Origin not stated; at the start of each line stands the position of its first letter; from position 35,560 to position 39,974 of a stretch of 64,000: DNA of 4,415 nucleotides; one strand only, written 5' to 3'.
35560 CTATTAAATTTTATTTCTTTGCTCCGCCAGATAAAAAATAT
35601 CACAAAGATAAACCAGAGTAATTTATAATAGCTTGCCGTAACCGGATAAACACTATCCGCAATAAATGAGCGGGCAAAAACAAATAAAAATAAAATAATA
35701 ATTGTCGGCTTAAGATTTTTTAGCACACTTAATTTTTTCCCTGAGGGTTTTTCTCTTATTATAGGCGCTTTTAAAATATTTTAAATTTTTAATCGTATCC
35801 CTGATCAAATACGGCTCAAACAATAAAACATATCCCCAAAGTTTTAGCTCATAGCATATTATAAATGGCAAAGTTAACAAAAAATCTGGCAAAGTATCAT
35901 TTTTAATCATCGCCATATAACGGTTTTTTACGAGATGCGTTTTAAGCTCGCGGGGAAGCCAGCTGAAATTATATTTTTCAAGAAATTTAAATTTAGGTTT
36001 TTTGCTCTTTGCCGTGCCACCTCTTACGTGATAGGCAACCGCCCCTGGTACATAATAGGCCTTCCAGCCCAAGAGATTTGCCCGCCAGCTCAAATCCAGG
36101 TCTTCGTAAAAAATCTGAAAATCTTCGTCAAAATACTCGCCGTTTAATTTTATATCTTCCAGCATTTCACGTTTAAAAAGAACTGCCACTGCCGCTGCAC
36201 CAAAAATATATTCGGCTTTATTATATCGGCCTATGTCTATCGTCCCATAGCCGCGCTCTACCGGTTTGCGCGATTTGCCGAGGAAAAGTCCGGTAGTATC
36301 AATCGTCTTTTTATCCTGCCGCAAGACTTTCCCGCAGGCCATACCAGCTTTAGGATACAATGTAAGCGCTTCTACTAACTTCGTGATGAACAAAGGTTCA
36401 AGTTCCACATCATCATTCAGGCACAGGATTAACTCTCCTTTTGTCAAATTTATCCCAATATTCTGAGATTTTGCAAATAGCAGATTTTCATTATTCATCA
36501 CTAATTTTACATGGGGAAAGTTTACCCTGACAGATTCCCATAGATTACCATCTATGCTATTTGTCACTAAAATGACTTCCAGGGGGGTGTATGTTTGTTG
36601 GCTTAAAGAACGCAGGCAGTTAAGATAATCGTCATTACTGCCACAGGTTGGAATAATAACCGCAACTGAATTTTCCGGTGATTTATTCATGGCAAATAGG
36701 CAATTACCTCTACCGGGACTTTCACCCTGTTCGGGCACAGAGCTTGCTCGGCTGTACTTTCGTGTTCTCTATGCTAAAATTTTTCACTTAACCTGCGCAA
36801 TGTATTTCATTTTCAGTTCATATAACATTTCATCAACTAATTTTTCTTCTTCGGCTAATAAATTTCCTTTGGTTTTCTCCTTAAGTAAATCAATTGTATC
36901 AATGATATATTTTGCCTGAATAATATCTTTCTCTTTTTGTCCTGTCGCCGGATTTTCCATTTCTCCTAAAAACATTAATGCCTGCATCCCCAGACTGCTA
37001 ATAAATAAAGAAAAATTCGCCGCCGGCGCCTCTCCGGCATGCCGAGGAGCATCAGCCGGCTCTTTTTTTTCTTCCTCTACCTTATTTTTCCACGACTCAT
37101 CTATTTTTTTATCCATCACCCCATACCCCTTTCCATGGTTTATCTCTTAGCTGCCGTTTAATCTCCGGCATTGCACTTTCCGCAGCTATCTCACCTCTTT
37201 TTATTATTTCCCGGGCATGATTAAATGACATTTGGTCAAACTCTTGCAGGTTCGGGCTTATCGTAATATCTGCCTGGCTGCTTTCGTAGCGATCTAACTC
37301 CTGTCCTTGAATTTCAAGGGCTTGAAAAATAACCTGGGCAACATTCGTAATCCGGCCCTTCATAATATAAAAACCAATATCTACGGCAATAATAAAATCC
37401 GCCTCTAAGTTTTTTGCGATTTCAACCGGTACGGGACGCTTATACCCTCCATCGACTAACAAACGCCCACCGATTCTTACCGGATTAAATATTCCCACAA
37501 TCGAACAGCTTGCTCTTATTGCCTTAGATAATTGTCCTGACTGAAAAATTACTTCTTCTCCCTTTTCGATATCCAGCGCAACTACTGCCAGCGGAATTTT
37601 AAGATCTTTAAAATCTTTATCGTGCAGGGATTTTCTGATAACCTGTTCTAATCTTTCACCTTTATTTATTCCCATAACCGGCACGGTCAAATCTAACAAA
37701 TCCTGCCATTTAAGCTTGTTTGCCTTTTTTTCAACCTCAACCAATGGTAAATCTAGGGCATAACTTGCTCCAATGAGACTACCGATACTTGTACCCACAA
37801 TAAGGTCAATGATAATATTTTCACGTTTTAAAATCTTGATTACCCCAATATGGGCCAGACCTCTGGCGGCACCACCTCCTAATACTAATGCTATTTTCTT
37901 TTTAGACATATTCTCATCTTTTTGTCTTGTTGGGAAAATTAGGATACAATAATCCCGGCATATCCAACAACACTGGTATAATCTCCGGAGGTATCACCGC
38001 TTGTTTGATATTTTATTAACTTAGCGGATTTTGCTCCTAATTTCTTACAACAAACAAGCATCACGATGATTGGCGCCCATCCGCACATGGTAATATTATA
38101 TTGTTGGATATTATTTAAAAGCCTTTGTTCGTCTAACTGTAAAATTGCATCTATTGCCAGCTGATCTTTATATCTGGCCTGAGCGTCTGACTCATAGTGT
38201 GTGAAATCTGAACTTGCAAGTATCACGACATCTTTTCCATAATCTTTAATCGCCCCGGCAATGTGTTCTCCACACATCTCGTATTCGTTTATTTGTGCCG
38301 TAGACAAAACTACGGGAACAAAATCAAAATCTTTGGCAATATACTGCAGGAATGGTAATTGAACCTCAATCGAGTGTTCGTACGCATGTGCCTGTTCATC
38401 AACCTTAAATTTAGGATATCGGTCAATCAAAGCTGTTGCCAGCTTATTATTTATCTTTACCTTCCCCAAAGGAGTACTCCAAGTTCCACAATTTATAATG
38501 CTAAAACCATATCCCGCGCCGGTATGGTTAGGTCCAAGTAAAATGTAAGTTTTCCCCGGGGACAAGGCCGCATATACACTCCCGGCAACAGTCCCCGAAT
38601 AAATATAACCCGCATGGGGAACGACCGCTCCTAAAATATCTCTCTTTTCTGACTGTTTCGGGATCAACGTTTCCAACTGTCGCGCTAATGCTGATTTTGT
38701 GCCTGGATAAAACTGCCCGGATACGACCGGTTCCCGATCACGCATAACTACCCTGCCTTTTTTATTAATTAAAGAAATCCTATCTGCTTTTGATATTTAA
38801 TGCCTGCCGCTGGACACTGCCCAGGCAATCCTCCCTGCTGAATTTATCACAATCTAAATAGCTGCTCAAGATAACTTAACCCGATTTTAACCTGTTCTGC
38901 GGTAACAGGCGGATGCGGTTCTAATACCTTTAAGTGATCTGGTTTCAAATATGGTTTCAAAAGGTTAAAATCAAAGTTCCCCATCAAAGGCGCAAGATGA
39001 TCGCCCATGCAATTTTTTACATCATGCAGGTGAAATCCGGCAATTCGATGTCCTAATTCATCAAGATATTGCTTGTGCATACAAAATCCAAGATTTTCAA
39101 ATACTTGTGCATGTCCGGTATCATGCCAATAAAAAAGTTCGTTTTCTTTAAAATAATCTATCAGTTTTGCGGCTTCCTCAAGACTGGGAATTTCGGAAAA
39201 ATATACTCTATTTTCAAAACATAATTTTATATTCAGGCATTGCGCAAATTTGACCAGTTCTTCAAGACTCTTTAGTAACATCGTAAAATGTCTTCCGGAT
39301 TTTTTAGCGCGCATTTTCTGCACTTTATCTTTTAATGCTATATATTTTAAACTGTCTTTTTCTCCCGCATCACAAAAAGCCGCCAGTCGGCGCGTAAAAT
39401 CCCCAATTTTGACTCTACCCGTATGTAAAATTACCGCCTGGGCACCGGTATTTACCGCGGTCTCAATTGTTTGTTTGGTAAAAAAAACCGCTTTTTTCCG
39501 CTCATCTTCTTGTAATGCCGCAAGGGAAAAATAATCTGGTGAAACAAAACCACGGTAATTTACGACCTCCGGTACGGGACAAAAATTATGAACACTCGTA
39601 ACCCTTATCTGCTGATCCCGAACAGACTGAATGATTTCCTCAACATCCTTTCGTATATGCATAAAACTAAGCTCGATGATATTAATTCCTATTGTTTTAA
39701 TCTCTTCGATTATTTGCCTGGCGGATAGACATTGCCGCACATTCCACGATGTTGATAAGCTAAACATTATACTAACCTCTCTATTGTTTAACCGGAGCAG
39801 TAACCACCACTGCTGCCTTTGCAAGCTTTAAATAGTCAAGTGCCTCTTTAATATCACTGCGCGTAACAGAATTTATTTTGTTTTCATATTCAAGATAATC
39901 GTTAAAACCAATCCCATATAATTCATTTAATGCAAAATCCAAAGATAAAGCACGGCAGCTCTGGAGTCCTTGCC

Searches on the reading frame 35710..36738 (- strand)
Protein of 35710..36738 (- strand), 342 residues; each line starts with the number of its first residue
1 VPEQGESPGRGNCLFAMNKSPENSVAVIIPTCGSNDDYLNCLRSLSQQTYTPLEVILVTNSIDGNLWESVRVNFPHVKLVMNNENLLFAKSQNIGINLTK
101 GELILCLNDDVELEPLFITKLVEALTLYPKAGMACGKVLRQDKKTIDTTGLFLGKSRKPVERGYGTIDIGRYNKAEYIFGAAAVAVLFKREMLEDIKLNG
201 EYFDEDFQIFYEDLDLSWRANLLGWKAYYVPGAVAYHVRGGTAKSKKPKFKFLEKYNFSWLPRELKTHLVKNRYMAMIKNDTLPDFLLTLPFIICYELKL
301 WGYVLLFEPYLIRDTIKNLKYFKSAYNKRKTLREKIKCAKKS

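Call 54: search_protein_families(library=pfam, proteins=[window:35710-36738:-], max_evalue=0.00001)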
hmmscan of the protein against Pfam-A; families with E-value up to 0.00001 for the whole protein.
window:35710-36738:- (342 aa): 2 families
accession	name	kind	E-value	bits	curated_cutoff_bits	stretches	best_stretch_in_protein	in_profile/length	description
PF13641.12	Glyco_tranf_2_3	-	1e-17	65.4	27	1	25-260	3-227/230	Glycosyltransferase like family 2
PF00535.33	Glycos_transf_2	-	8.2e-17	62.1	23.3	1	27-195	2-166/168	Glycosyl transferase family 2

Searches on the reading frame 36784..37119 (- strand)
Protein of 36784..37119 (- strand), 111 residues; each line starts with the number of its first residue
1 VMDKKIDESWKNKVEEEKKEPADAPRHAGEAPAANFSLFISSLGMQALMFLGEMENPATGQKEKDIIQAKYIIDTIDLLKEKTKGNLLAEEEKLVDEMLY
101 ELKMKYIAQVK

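Call 54: search_protein_families(library=pfam, proteins=[window:36784-37119:-], max_evalue=0.00001)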
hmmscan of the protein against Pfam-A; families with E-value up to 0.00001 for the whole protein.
window:36784-37119:- (111 aa): 1 family
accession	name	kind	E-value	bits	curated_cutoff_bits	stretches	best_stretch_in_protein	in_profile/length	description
PF08899.16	DUF1844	-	1.5e-26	92.7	27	1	34-107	2-75/76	Domain of unknown function (DUF1844)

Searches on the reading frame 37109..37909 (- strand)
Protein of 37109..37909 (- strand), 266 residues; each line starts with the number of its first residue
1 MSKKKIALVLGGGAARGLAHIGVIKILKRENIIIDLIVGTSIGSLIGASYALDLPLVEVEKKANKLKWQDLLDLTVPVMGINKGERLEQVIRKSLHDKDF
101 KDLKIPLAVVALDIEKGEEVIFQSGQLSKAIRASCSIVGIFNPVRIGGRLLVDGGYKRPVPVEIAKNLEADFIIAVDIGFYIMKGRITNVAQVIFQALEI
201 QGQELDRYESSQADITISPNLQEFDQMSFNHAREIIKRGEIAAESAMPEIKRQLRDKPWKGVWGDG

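Call 54: search_protein_families(library=pfam, proteins=[window:37109-37909:-], max_evalue=0.00001)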
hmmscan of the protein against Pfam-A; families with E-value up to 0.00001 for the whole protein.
window:37109-37909:- (266 aa): 1 family
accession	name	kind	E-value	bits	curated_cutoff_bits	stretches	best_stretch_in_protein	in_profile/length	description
PF01734.28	Patatin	-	3e-32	112.8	27.7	1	8-165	1-190/191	Patatin-like phospholipase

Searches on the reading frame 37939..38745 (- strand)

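Call 54: search_protein_families(library=pfam, proteins=[window:37939-38745:-], max_evalue=0.00001)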
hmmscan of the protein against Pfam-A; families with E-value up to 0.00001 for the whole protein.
window:37939-38745:- (268 aa): 1 family
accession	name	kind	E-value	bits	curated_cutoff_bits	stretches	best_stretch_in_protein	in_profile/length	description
PF01875.22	Memo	-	1.8e-76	257.3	27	1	5-265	1-268/269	Memo-like protein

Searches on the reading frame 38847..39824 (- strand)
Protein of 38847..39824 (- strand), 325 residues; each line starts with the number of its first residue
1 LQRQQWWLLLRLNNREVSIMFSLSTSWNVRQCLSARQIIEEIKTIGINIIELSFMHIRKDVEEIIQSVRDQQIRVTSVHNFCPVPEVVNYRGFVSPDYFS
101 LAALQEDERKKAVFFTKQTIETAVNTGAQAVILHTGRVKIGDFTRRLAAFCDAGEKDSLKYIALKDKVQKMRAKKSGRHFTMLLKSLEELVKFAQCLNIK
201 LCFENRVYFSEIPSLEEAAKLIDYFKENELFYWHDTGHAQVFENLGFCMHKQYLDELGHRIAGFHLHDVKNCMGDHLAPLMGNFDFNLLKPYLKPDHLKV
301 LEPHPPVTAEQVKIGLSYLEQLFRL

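Call 54: search_protein_families(library=pfam, proteins=[window:38847-39824:-], max_evalue=0.00001)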
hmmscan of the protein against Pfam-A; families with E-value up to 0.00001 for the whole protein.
window:38847-39824:- (325 aa): 1 family
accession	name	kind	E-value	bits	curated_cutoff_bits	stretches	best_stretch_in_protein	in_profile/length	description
PF01261.30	AP_endonuc_2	-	6.3e-19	69.1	31.1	1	40-288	2-211/249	Xylose isomerase-like TIM barrel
